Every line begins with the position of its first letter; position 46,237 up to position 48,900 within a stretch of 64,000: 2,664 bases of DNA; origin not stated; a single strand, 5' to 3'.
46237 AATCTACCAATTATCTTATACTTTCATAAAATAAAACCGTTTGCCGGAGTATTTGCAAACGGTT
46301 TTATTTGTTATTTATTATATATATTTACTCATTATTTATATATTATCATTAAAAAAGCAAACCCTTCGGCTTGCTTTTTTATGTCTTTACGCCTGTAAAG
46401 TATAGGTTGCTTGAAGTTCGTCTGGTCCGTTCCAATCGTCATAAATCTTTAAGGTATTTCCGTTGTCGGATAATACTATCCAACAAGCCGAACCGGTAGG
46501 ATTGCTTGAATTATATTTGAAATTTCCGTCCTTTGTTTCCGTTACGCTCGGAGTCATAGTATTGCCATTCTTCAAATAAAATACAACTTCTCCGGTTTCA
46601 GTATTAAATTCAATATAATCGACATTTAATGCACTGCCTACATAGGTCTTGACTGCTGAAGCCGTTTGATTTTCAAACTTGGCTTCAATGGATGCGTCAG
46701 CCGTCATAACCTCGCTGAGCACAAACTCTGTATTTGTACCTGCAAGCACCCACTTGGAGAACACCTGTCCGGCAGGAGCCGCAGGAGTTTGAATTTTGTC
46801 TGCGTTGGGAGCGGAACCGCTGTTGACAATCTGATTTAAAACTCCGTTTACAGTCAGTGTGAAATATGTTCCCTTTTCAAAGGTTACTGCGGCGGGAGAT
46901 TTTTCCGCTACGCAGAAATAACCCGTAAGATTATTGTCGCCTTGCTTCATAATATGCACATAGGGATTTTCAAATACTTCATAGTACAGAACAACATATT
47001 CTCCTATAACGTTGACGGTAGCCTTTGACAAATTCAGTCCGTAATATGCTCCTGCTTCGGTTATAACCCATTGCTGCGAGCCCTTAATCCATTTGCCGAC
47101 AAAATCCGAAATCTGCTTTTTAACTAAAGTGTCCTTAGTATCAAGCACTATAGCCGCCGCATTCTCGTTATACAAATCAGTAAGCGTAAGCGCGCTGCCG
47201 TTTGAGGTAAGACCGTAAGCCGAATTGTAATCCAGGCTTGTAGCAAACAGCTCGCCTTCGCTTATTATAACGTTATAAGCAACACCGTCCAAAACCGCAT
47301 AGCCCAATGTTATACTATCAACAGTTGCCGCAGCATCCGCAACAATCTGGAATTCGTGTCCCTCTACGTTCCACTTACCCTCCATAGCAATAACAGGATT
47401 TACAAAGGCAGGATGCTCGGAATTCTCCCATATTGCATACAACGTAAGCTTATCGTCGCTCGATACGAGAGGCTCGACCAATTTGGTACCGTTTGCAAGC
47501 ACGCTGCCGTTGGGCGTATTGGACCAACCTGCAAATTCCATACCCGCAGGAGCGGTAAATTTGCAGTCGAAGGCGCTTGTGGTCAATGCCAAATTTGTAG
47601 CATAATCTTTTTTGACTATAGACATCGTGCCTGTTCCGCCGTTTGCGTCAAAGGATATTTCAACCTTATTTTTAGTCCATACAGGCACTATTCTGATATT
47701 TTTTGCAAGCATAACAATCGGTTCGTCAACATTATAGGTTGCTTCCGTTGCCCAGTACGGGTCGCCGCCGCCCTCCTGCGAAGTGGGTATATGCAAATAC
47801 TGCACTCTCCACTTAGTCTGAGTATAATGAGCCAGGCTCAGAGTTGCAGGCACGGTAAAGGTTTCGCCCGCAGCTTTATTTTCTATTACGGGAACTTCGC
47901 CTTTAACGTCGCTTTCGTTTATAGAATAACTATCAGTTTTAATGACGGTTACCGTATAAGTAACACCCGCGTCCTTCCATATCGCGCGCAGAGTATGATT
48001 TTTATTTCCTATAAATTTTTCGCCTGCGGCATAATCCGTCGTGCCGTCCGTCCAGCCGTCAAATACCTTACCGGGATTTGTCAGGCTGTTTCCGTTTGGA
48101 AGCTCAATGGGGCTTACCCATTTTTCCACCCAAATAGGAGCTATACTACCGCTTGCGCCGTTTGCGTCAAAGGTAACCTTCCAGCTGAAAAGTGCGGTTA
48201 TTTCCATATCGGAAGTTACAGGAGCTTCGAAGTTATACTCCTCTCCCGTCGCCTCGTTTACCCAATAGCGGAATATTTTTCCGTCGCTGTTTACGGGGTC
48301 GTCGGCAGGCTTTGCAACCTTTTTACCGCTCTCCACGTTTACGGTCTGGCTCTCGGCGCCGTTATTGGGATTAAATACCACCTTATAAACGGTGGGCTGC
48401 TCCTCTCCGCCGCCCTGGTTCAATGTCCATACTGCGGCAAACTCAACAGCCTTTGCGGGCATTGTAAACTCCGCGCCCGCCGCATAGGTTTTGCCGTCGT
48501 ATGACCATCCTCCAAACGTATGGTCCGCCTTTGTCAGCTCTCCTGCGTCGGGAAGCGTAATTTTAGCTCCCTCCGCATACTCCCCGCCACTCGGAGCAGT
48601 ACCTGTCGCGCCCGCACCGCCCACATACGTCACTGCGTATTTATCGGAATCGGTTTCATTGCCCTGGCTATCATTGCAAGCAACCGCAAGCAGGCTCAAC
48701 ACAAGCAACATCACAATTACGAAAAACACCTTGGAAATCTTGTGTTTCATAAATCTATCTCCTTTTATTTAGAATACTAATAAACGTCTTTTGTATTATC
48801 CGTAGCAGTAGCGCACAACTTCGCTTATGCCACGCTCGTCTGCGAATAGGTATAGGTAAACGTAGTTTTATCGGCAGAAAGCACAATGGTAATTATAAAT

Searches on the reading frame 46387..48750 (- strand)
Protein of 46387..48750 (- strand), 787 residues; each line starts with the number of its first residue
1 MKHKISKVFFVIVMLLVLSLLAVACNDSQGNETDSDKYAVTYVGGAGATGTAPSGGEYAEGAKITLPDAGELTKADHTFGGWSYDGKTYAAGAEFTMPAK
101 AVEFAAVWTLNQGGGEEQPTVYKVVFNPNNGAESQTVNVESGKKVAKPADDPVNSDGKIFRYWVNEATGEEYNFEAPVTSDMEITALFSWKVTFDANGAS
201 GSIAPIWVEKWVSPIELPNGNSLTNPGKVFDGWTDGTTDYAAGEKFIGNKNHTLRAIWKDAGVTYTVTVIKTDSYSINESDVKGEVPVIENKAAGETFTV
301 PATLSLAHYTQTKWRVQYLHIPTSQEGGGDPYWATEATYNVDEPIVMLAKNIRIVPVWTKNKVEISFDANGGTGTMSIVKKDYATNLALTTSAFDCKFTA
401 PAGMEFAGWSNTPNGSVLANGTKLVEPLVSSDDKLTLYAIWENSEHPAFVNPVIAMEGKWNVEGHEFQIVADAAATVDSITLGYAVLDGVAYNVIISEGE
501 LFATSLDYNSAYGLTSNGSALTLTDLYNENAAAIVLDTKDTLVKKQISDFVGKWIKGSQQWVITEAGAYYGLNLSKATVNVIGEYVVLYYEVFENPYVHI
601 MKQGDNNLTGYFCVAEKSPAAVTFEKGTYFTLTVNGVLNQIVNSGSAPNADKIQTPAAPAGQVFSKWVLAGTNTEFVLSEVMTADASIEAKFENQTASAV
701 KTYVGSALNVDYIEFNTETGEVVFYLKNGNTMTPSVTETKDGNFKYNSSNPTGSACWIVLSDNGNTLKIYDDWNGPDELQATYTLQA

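Call 8: search_protein_families(library=pfam, proteins=[window:46387-48750:-], max_evalue=0.001)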
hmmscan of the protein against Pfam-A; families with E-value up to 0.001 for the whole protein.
window:46387-48750:- (787 aa): 3 families
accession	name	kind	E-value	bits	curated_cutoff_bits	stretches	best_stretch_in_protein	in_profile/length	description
PF09479.16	Flg_new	-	1.9e-22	79.6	27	3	122-185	1-63/65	Listeria-Bacteroides repeat domain (List_Bact_rpt)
PF18998.6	Flg_new_2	-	8.7e-07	29.3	23.6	1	38-111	1-72/73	Divergent InlB B-repeat domain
PF07735.22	FBA_2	-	0.00089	19.7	22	0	516-559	17-59/67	F-box associated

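Call 12: find_encoding_contigs(protein=window:46387-48750:-, flank=3000, max_places=10)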
Protein window:46387-48750:- (787 aa): 4 contigs read that carry it; 4 places shown.
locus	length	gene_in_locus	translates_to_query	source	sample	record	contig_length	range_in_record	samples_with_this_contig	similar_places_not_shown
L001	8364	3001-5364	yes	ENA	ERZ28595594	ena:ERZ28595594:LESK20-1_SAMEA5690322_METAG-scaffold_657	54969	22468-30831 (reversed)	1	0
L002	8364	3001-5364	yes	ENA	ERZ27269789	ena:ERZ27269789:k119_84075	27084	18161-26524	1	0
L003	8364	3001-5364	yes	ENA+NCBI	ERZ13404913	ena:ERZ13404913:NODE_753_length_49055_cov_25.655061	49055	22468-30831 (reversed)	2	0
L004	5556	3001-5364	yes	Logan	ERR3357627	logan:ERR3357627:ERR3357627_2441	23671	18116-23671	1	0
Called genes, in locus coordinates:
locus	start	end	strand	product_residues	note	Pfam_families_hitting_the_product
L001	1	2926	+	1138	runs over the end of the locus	PF09479:Flg_new, PF13306:LRR_5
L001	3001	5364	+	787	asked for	PF18998:Flg_new_2 (faint), PF09479:Flg_new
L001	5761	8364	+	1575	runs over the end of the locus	PF00828:Ribosomal_L27A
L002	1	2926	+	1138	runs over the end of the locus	PF09479:Flg_new, PF13306:LRR_5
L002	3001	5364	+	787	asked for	PF18998:Flg_new_2 (faint), PF09479:Flg_new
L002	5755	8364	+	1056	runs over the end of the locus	?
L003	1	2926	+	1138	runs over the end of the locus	PF09479:Flg_new, PF13306:LRR_5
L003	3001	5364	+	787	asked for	PF18998:Flg_new_2 (faint), PF09479:Flg_new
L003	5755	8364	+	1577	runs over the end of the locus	PF00828:Ribosomal_L27A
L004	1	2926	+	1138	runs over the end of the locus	PF09479:Flg_new, PF13306:LRR_5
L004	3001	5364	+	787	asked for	PF18998:Flg_new_2 (faint), PF09479:Flg_new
